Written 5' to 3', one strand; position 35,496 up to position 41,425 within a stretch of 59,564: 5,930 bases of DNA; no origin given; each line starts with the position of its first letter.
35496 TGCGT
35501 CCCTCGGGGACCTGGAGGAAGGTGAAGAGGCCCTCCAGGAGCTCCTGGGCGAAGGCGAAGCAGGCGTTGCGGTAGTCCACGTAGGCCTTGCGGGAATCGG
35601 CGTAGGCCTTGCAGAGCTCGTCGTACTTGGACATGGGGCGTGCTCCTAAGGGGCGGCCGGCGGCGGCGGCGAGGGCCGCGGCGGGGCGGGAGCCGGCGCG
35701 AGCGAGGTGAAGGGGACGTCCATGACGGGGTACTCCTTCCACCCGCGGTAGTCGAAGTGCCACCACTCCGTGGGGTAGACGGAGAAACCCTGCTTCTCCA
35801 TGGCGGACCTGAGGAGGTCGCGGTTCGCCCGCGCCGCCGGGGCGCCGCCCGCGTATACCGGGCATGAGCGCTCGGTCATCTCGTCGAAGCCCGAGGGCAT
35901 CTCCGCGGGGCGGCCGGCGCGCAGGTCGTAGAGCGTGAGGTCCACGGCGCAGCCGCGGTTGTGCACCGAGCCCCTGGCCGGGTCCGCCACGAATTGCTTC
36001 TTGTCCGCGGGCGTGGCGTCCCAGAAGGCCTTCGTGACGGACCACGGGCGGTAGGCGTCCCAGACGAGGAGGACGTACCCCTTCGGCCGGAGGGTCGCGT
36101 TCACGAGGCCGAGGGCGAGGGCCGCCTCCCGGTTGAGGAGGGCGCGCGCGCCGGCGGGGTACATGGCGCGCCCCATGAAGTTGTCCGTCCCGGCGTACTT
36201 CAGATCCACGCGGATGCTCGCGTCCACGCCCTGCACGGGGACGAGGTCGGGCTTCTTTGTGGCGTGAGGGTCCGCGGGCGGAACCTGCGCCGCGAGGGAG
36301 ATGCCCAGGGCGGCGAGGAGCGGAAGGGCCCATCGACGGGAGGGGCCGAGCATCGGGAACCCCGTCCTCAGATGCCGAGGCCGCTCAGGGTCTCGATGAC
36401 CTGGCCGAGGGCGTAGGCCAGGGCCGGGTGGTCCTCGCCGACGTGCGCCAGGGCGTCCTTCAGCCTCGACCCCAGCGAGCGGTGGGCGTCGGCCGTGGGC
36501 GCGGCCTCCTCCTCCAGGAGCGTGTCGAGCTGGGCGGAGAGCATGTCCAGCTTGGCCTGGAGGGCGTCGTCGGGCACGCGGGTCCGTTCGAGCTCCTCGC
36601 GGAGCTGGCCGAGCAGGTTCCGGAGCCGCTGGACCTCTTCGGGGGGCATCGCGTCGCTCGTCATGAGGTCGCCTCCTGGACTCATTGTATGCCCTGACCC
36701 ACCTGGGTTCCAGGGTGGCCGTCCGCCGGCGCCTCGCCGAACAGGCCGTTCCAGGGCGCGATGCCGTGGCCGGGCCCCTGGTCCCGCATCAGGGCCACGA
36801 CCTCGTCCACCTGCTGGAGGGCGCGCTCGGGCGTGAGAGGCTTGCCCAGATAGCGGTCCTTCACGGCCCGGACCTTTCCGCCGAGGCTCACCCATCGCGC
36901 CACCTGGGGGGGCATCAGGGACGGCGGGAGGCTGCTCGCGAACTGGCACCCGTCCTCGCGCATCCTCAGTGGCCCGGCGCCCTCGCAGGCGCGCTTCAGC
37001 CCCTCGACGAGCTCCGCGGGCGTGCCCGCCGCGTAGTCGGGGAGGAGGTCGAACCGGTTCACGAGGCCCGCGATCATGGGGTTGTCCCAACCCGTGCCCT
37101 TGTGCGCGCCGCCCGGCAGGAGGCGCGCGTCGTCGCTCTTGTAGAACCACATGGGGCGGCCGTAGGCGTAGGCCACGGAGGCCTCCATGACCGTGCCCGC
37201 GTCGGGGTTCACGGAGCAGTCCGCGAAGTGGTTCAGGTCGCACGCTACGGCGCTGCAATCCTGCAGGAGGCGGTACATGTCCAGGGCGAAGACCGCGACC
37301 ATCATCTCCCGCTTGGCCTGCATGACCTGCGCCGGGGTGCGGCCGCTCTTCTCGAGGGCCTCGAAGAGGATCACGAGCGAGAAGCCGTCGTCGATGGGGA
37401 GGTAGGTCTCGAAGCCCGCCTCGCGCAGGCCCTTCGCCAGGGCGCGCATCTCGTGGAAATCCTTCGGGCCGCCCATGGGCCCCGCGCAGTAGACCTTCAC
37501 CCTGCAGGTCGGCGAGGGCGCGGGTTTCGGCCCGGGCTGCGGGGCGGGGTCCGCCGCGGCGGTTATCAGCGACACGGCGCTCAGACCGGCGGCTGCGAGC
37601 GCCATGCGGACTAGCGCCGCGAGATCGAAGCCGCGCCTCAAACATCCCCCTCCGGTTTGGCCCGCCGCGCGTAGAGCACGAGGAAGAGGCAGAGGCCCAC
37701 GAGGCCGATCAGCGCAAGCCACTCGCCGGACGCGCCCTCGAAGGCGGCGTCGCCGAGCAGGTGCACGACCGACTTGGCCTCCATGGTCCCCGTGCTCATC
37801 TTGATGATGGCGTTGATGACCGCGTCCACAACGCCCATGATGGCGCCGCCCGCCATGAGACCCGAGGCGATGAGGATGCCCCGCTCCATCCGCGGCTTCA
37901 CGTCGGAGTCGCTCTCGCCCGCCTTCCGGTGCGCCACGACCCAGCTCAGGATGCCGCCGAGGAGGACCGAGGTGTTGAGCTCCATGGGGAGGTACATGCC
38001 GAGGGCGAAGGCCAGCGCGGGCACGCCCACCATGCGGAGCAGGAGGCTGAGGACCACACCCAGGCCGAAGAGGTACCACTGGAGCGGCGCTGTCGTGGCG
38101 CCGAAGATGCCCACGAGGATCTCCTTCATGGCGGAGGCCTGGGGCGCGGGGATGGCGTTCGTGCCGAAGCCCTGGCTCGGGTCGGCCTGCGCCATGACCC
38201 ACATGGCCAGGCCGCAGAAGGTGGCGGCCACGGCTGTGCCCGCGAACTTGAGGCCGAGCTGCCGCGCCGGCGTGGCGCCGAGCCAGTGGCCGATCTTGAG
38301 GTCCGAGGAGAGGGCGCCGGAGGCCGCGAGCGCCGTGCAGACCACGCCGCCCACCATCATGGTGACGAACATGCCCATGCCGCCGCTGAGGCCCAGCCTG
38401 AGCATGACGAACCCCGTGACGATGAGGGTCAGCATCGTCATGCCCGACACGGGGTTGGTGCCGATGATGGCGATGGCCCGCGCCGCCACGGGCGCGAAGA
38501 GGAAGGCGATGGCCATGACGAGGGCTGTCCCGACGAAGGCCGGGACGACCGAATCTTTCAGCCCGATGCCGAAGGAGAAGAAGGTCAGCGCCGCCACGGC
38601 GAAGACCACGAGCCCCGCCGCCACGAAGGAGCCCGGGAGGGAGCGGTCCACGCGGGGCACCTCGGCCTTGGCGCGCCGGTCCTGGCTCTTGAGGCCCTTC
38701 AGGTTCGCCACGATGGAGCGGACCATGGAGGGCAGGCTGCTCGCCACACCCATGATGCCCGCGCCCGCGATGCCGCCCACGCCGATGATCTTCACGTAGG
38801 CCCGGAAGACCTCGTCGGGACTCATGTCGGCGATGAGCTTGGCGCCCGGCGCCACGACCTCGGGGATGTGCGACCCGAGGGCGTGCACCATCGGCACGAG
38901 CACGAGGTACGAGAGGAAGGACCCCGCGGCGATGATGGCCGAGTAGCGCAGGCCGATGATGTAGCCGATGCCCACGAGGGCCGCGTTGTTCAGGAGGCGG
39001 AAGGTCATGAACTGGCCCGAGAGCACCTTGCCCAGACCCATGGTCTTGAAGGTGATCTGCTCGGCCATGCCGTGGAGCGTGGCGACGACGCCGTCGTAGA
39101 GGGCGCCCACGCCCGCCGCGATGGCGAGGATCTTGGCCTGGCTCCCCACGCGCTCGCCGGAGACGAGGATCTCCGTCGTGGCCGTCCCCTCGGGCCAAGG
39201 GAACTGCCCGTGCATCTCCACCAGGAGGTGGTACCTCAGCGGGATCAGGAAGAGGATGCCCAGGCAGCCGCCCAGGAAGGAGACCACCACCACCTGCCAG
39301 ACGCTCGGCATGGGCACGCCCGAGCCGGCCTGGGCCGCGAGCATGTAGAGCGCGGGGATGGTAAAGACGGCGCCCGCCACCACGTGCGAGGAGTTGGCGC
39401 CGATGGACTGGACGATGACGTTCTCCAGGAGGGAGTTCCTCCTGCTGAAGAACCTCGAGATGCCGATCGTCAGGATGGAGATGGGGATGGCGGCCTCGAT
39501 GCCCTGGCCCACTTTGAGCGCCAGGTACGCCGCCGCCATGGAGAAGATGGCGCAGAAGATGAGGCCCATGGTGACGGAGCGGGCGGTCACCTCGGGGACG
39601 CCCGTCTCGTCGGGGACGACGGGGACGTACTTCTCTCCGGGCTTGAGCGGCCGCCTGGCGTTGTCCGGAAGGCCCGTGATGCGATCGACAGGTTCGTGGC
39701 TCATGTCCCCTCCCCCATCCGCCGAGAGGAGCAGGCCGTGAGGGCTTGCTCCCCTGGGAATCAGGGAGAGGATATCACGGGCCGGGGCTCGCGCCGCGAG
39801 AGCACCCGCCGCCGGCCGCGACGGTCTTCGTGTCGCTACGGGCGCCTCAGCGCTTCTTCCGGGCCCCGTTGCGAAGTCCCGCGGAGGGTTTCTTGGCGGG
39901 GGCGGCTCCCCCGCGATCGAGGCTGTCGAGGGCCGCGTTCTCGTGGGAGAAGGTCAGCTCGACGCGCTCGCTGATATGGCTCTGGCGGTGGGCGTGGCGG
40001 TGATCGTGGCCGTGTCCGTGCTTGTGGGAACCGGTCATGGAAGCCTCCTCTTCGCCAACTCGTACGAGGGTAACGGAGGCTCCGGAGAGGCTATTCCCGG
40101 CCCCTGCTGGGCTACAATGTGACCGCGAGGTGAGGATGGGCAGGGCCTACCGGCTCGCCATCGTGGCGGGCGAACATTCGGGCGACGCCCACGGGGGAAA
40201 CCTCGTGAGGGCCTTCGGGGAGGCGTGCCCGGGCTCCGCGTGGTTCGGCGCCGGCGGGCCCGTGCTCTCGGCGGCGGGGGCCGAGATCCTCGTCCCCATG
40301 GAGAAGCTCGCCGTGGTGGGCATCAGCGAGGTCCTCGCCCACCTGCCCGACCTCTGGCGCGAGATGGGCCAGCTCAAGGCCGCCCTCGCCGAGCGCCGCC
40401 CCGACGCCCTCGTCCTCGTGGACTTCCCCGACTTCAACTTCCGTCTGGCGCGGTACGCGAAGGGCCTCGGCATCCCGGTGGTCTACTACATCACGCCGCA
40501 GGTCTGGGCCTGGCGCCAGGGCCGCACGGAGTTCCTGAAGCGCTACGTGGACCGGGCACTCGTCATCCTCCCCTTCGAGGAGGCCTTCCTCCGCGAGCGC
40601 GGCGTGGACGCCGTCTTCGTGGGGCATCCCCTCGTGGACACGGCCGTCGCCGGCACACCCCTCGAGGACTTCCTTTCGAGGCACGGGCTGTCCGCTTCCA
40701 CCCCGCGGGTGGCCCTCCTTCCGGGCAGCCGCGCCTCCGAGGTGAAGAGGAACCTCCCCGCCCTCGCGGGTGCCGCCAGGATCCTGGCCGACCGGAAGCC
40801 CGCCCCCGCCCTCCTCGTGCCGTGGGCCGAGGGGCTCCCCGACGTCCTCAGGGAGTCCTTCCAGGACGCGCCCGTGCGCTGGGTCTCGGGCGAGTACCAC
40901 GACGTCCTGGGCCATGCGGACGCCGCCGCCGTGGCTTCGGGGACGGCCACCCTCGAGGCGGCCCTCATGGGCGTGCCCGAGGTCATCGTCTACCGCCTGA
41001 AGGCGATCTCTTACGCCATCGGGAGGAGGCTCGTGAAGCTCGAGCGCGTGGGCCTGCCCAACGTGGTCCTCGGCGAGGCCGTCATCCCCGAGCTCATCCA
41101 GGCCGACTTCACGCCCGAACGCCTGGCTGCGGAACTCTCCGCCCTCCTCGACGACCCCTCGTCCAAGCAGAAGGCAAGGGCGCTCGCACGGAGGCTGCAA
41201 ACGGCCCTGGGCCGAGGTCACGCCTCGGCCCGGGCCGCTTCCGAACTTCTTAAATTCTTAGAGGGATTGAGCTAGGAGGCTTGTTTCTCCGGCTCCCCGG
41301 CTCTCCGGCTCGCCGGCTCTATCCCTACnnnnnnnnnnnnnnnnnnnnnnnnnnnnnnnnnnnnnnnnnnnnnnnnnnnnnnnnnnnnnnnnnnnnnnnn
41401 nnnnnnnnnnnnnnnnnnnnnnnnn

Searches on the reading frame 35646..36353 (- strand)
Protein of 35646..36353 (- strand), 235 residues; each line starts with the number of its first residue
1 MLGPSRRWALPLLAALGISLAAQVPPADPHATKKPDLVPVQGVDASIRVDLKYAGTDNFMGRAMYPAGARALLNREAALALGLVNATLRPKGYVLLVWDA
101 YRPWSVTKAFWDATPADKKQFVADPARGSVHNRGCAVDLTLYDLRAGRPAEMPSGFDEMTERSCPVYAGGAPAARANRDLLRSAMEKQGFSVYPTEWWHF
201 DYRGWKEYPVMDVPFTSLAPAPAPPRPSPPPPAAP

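Call 74: search_protein_families(library=pfam, proteins=[window:35646-36353:-], max_evalue=0.00001)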
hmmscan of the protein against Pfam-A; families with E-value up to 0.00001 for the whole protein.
window:35646-36353:- (235 aa): 1 family
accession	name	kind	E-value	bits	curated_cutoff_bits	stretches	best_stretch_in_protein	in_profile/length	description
PF01427.22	Peptidase_M15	-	7.3e-43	147.1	27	1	36-203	4-185/199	D-ala-D-ala dipeptidase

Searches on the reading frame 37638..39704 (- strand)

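Call 74: search_protein_families(library=pfam, proteins=[window:37638-39704:-], max_evalue=0.00001)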
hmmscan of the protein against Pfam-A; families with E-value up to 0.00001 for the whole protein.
window:37638-39704:- (688 aa): 1 family
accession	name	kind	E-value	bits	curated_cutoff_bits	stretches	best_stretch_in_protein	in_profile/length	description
PF03169.20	OPT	-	8.8e-84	282.7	25.8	1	38-629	1-621/623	OPT oligopeptide transporter protein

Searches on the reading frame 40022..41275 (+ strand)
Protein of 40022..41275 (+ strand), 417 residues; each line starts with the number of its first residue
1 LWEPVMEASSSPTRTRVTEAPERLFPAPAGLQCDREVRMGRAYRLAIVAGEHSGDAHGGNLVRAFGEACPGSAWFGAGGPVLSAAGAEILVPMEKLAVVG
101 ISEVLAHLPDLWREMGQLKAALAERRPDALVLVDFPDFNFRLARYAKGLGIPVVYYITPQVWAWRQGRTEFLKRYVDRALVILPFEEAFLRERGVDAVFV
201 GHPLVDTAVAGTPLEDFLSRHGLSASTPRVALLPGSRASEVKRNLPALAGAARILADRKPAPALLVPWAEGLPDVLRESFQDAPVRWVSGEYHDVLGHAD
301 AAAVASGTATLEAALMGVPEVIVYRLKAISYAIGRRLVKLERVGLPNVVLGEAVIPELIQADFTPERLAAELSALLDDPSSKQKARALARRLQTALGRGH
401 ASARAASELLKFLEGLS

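Call 74: search_protein_families(library=pfam, proteins=[window:40022-41275:+], max_evalue=0.00001)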
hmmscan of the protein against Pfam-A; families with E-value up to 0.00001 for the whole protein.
window:40022-41275:+ (417 aa): 1 family
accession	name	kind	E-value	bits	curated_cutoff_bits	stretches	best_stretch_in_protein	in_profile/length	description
PF02684.21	LpxB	-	1.4e-91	307.6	22.6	1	46-401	2-364/374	Lipid-A-disaccharide synthetase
